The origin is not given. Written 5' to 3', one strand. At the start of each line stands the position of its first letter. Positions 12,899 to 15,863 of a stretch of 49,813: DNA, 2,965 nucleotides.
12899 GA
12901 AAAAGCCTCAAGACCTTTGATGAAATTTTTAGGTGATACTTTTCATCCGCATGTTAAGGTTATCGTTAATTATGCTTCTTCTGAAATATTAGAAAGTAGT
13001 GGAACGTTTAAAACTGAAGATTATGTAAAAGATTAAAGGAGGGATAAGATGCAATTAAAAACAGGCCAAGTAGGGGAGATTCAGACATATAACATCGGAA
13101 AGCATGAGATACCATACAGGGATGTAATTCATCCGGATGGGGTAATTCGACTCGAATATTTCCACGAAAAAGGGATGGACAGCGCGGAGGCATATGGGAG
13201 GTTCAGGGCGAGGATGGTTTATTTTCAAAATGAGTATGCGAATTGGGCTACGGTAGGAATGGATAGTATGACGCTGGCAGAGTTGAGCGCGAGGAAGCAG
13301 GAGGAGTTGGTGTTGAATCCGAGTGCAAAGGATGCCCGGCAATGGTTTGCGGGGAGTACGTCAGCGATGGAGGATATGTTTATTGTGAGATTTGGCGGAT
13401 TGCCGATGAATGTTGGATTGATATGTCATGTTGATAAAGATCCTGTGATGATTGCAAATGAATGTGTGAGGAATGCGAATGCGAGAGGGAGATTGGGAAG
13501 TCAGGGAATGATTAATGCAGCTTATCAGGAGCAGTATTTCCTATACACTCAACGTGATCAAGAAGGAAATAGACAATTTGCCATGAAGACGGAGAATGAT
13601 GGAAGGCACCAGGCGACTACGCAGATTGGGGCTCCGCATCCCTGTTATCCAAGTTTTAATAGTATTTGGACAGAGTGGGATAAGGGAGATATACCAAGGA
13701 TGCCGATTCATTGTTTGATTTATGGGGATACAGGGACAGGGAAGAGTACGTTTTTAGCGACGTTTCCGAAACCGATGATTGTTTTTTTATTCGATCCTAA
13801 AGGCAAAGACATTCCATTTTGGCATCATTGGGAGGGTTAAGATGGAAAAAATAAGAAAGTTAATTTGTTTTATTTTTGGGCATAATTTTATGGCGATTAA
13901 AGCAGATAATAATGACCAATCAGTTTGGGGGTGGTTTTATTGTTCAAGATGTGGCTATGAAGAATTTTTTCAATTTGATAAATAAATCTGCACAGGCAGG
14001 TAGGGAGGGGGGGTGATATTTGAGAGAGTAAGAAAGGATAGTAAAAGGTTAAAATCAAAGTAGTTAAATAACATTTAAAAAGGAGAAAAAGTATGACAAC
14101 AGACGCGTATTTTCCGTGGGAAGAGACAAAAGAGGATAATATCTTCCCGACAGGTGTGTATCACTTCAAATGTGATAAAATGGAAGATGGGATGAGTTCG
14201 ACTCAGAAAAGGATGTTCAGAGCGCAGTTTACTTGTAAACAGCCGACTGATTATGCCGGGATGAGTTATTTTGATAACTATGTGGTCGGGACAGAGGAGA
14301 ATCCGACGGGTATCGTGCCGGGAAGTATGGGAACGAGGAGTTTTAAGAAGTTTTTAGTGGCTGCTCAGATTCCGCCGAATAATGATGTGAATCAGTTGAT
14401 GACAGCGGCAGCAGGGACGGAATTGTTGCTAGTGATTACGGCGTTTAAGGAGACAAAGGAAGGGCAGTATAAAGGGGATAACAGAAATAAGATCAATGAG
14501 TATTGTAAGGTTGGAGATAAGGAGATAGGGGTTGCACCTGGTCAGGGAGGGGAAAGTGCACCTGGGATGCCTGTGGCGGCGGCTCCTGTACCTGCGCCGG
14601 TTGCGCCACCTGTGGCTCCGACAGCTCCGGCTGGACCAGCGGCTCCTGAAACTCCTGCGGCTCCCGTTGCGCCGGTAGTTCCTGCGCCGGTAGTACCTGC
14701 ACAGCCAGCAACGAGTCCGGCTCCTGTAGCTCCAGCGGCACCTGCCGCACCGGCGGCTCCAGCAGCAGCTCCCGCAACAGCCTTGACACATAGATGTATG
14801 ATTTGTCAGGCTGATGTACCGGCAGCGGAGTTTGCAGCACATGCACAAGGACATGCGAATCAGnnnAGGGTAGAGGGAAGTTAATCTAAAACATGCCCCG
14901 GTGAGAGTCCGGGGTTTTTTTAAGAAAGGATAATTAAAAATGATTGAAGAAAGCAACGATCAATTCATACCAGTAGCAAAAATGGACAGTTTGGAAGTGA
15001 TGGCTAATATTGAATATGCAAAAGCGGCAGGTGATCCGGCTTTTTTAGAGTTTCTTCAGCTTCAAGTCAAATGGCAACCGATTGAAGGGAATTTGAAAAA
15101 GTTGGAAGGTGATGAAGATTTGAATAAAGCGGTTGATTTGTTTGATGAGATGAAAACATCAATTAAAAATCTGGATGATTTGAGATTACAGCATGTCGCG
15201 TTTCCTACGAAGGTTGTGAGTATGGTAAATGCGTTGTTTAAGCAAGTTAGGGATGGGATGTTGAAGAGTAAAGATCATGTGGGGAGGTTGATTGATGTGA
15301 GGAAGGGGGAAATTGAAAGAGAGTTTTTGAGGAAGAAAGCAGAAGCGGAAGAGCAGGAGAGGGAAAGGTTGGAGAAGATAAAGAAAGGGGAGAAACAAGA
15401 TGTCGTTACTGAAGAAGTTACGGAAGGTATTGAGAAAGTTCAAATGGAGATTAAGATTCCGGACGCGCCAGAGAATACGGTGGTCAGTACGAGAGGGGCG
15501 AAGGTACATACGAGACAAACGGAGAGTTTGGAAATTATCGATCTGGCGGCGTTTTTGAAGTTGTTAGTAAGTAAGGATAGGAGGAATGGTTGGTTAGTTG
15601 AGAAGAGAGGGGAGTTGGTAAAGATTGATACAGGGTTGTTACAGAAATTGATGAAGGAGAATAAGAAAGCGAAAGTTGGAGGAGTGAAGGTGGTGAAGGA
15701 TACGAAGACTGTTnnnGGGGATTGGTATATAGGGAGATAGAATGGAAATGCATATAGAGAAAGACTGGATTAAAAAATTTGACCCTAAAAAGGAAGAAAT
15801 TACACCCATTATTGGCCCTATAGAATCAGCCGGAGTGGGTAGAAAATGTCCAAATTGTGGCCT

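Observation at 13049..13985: Circularly permuted Sak4/AAA_24-type recombination ATPase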

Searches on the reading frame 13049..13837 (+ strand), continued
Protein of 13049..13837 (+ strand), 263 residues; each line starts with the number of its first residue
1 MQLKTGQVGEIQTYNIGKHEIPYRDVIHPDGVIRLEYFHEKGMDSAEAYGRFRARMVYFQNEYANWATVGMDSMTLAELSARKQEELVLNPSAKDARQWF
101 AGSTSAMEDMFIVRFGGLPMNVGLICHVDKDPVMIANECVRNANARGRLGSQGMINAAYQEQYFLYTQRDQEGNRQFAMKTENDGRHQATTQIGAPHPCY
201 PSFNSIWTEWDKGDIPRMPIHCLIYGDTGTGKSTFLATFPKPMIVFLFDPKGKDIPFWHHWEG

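Call 67: fold_search(model_id=the predicted structure, library=pdb)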
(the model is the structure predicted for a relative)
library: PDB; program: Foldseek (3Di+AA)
matches with E <= 10: 1007; with E <= 0.001: 17
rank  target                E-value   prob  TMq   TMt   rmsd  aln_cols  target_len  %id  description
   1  4yds                  5.7e-06  1.00  0.42  0.48   7.3       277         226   14  FlaH from Sulfolobus acidocaldarius with ATP and Mg-Ion (released 2015-11-11)
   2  9svx_C                1.0e-05  1.00  0.37  0.31  10.2       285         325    8  XRCC3-RAD51C-RAD51D-XRCC2 (XRCC3 complex) capping a RAD51 filament on single stranded DNA (released 2025-11-26)
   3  7dy2_B                1.6e-04  1.00  0.38  0.24   7.8       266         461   11  Crystal Structure of Cyanobacterial Circadian Clock Protein KaiC (released 2022-04-27)
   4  9ofj_A                1.7e-04  1.00  0.35  0.41   7.8       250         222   11  CI ring of dusk state KaiC (released 2025-05-14)
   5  8zn6_L                2.2e-04  1.00  0.38  0.23   8.7       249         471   10  Crystal Structure of Designed Clock Protein KaiC (released 2025-04-16)
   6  6sdx                  2.2e-04  1.00  0.40  0.32   6.7       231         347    8  Salmonella ATPase InvC with ATP gamma S (released 2019-08-21)
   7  7v3x_D                2.5e-04  1.00  0.37  0.23   8.5       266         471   11  Crystal Structure of Cyanobacterial Circadian Clock Protein KaiC (released 2022-04-27)
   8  8amd_A                2.8e-04  1.00  0.46  0.39   6.0       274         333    8  Cryo-EM structure of the RecA presynaptic filament from S.pneumoniae (released 2023-03-22)
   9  7dye_B                3.2e-04  1.00  0.37  0.24   7.2       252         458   10  Crystal Structure of Cyanobacterial Circadian Clock Protein KaiC (released 2022-05-18)
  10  7ej6_A                3.6e-04  1.00  0.38  0.34   7.0       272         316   10  Yeast Dmc1 presynaptic complex (released 2022-04-20)
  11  4wia_C                4.8e-04  1.00  0.37  0.42   8.2       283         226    8  Crystal structure of flagellar accessory protein FlaH from Methanocaldococcus jannaschii (released 2015-10-07)
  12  6tmh_B                5.5e-04  1.00  0.38  0.24   8.7       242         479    8  Cryo-EM structure of Toxoplasma gondii mitochondrial ATP synthase dimer, OSCP/F1/c-ring model (released 2020-12-16)
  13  2wjh_A                6.5e-04  0.72  0.17  0.25  12.6       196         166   10  Structure and function of the FeoB G-domain from Methanococcus jannaschii (released 2009-07-28)
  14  5uf8_D                7.0e-04  0.75  0.18  0.26  12.3       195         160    7  Crystal structure of the ARF family small GTPase ARF2 from Candida albicans in complex with GDP (released 2017-01-25)
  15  6tmh_A                8.4e-04  1.00  0.39  0.23   7.2       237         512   10  Cryo-EM structure of Toxoplasma gondii mitochondrial ATP synthase dimer, OSCP/F1/c-ring model (released 2020-12-16)
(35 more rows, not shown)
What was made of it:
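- Closest known: RadB, KaiC, FlaH and RAD51 paralogues. Same: They are the best solved-structure neighbours of the normal-order homologue's model (call 67).
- Foldseek against PDB returns FlaH, RAD51 paralogues, KaiC, RecA, Dmc1, T7 gp4 and F1 at probability 1.0 (call 67).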

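Call 68: fold_search(model_id=the predicted structure, library=viral)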
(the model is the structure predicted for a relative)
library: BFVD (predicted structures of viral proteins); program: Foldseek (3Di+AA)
matches with E <= 10: 969; with E <= 0.001: 135
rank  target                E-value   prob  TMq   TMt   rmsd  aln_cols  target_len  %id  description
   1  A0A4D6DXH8            8.4e-14  1.00  0.63  0.58   3.8       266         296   17  Putative sigma factor [Salmonella phage ZCSE2]
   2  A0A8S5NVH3            7.0e-13  1.00  0.64  0.70   4.3       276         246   18  AAA domain protein [Siphoviridae sp. ctQ091]
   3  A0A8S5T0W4            9.0e-13  1.00  0.62  0.68   5.6       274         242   15  AAA domain protein [Siphoviridae sp. ctiJm4]
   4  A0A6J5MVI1            3.2e-12  1.00  0.57  0.63   5.4       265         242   16  Phage_P_loop, phage nucleotide-binding protein [uncultured Caudovirales phage]
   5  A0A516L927            4.1e-12  1.00  0.61  0.72   4.1       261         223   16  (no name in the UniProt tables at hand)
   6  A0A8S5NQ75            1.5e-11  1.00  0.60  0.43   5.2       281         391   16  AAA domain protein [Myoviridae sp. ctj3P51]
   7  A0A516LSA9            2.9e-11  1.00  0.57  0.60   6.4       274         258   14  (no name in the UniProt tables at hand)
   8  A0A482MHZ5            4.4e-11  1.00  0.63  0.66   4.5       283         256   16  Nucleotide binding protein [Serratia phage Serbin]
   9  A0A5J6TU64            5.0e-11  1.00  0.53  0.53   6.9       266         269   15  (no name in the UniProt tables at hand)
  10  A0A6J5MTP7            6.0e-11  1.00  0.54  0.45   9.9       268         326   12  AAA domain containing protein [uncultured Caudovirales phage]
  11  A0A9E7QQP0            1.2e-10  1.00  0.58  0.44   4.6       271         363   14  RecA-like recombinase [Gordonia phage OtterstedtS21]
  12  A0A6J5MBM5            1.4e-10  1.00  0.59  0.62   4.8       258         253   14  AAA domain containing protein [uncultured Caudovirales phage]
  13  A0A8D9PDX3            1.7e-10  1.00  0.59  0.63   5.3       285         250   15  AAA domain protein [Siphoviridae sp. ctoNj20]
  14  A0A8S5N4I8            2.0e-10  1.00  0.61  0.66   5.1       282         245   17  AAA domain protein [Podoviridae sp. ctiJY10]
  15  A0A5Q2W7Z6            2.9e-10  1.00  0.57  0.42   5.5       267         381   16  (no name in the UniProt tables at hand)
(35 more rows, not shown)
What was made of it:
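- Foldseek against BFVD returns phage 'AAA domain', 'Phage_P_loop' and 'RecA-like recombinase' proteins at E 1e-13 to 1e-8 and TM 0.55-0.64 (call 68). The best structural neighbours among viral proteins are annotated as AAA_24 or RecA-like recombinases (call 68).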

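Call 77: search_protein_families(library=phrogs, proteins=[P0010, P0011, P0024, P0197, P0021], max_evalue=0.001)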
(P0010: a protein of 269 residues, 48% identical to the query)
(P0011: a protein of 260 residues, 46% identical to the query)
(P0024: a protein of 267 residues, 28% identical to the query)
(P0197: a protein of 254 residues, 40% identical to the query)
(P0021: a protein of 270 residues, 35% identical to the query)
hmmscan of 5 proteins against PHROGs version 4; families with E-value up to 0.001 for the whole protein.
P0010 (269 aa): 1 family
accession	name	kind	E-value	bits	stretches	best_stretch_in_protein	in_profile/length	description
phrog_124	-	DNA, RNA and nucleotide metabolism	5.4e-14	53.3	1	5-254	43-239/382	Sak4-like ssDNA annealing protein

P0011 (260 aa): 1 family
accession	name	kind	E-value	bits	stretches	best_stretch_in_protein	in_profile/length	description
phrog_124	-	DNA, RNA and nucleotide metabolism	2.8e-16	60.9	1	10-242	46-236/382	Sak4-like ssDNA annealing protein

P0024 (267 aa): 1 family
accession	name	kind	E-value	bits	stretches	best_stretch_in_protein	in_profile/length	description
phrog_124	-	DNA, RNA and nucleotide metabolism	2.1e-12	48.1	1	8-231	45-220/382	Sak4-like ssDNA annealing protein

P0197 (254 aa): 2 families
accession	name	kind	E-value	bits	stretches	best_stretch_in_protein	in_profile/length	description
phrog_124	-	DNA, RNA and nucleotide metabolism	1.5e-14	55.2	1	7-239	44-236/382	Sak4-like ssDNA annealing protein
phrog_2666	-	head and packaging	0.00036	20.3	1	7-43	322-363/555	terminase large subunit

P0021 (270 aa): 1 family
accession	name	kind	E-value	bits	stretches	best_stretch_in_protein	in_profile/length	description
phrog_124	-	DNA, RNA and nucleotide metabolism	1.9e-11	45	1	10-252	47-236/382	Sak4-like ssDNA annealing protein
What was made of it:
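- Five normal-order homologues match phrog_124 'Sak4-like' nearly full length, E 1e-11 to 1e-16 (call 77).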

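Call 78: search_protein_families(library=ncbifam, proteins=[P0010, P0011, P0197, window:13049-13837:+], max_evalue=0.01)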
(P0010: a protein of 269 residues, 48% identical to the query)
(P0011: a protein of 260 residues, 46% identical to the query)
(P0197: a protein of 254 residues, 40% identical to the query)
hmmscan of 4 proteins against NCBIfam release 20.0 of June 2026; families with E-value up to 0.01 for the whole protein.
P0010 (269 aa): 0 families

P0011 (260 aa): 0 families

P0197 (254 aa): 0 families

window:13049-13837:+ (263 aa): 1 family
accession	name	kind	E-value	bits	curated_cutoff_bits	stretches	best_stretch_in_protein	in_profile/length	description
TIGR01618.1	phage_P_loop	hypoth_equivalog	0.0022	17.7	138.75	1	212-250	5-43/220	phage nucleotide-binding protein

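Call 79: find_encoding_contigs(protein=P0010, flank=5000, max_places=1)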
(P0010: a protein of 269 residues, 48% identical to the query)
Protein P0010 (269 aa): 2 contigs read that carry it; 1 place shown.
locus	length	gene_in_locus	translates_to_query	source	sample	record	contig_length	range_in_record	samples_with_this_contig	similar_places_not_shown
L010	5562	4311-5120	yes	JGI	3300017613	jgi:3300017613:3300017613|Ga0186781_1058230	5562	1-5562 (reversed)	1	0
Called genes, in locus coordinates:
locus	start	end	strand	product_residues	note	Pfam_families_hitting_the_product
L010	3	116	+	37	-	?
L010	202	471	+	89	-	-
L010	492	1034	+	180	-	PF24703:DUF7666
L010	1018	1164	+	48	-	-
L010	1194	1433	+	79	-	-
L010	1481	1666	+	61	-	-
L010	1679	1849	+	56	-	-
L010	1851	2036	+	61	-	-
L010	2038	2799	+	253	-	PF13384:HTH_23 (faint)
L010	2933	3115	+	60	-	-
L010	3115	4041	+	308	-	PF12705:PDDEXK_1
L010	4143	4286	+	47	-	-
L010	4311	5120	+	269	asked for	PF13479:AAA_24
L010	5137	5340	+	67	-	-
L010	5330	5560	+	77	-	?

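Call 80: find_encoding_contigs(protein=P0004, flank=5000, max_places=1)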
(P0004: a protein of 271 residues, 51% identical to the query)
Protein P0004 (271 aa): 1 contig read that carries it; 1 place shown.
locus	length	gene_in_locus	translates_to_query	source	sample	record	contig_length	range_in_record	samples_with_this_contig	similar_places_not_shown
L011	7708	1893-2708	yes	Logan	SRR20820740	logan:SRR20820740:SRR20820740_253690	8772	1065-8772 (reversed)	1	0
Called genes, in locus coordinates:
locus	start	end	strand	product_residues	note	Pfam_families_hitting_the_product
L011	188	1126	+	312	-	PF12705:PDDEXK_1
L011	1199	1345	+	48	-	-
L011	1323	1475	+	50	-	-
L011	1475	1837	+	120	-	PF05869:Dam (faint)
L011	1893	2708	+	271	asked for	PF13479:AAA_24 (faint)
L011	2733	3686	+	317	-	-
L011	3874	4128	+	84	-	-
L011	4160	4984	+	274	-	-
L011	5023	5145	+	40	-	-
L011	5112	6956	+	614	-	PF03167:UDG, PF01612:DNA_pol_A_exo1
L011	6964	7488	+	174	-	PF08719:NADAR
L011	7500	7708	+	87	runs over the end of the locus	-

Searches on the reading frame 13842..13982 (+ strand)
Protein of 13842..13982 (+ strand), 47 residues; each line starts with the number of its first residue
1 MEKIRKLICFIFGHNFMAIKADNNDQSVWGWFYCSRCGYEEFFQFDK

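Call 5: search_protein_families(library=pfam, proteins=[window:13842-13982:+], max_evalue=10)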
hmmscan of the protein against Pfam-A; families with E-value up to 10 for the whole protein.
window:13842-13982:+ (47 aa): 3 families
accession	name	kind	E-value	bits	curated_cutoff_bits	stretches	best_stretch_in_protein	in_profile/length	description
PF07874.16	DUF1660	-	0.0074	17.2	21.4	1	6-39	2-28/63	Prophage protein (DUF1660)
PF02150.21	Zn_ribbon_RPB9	-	0.014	15.7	25.2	1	24-41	15-31/36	RNA polymerases M/15 Kd subunit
PF09855.14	Zn_ribbon_13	-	0.04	14.5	23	1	32-44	36-48/63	Nucleic-acid-binding protein containing Zn-ribbon domain (DUF2082)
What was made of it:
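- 13842..13985 (+): 47-aa Cys/His minigene starting 1 nt after the stop. It is probably not part of the ATPase system. Weak DUF1660 match (E 0.007, below cut-off) and weak Zn-ribbon matches (call 5).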

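Call 6: search_protein_families(library=phrogs, proteins=[window:13842-13982:+], max_evalue=1)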
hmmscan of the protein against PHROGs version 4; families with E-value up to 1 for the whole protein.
window:13842-13982:+ (47 aa): 3 families
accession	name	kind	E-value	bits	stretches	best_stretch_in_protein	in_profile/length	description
phrog_4480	-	unknown function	0.00086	20.3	1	8-46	15-53/99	-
phrog_2670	-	unknown function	0.002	19.2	1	6-41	2-33/66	-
phrog_13250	-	unknown function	0.0072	17.5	1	5-40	40-75/80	-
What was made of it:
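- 13842..13985 (+): PHROGs of unknown function match at E ~1e-3 (call 6).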

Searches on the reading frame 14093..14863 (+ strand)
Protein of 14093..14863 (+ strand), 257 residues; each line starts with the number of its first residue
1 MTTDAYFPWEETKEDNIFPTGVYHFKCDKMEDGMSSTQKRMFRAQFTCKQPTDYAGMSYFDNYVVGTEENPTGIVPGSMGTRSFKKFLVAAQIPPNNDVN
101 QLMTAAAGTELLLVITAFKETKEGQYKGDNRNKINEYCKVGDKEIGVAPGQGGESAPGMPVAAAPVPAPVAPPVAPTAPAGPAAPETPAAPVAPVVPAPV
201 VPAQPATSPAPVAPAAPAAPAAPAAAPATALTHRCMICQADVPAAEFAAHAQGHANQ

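Call 5: search_protein_families(library=pfam, proteins=[window:14093-14863:+], max_evalue=10)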
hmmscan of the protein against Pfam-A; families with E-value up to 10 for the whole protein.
window:14093-14863:+ (257 aa): 0 families

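Call 6: search_protein_families(library=phrogs, proteins=[window:14093-14863:+], max_evalue=1)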
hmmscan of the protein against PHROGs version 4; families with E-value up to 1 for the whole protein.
window:14093-14863:+ (257 aa): 3 families
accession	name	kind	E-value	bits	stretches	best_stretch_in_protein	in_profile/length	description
phrog_378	-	DNA, RNA and nucleotide metabolism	6.2e-07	30.8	1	12-136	12-131/163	single strand DNA binding protein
phrog_3201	-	tail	0.072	11.6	1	96-226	2174-2315/2408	tail fiber protein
phrog_30524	-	unknown function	0.36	11.3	1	91-135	108-152/220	-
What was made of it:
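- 14093..14866 (+): SSB-like protein, the likely partner of the ATPase. phrog_378 'single strand DNA binding protein', E 6e-7, aa 12-136 (call 6).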

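Call 78: search_protein_families(library=ncbifam, proteins=[window:14093-14863:+], max_evalue=0.01)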
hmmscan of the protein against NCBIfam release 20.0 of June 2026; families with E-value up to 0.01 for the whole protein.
window:14093-14863:+ (257 aa): 0 families

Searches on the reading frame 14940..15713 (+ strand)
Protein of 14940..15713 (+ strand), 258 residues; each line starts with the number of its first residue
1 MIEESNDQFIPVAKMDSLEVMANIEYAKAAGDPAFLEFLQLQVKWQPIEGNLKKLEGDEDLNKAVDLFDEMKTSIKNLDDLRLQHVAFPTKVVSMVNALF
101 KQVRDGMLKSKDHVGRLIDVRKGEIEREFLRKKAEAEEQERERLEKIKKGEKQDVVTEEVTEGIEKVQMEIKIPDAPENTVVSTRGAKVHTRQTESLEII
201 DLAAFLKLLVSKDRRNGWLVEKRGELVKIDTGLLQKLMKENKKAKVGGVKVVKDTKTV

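Call 5: search_protein_families(library=pfam, proteins=[window:14940-15713:+], max_evalue=10)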
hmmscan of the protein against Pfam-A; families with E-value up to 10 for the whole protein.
window:14940-15713:+ (258 aa): 1 family
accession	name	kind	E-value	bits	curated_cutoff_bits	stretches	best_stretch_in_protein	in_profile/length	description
PF09736.14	Bud13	-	0.73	10.6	27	1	111-168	5-59/144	Pre-mRNA-splicing factor of RES complex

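Call 6: search_protein_families(library=phrogs, proteins=[window:14940-15713:+], max_evalue=1)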
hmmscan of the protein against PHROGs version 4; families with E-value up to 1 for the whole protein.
window:14940-15713:+ (258 aa): 3 families
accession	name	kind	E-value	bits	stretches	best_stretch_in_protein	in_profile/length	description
phrog_10477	-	DNA, RNA and nucleotide metabolism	0.0013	19.7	1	52-229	36-222/243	exonuclease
phrog_19428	-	unknown function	0.041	15.1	1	149-207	48-107/125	-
phrog_37426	-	unknown function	0.11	13.6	1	121-198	57-135/144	-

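Call 78: search_protein_families(library=ncbifam, proteins=[window:14940-15713:+], max_evalue=0.01)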
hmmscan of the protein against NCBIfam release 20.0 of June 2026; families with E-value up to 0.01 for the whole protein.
window:14940-15713:+ (258 aa): 0 families
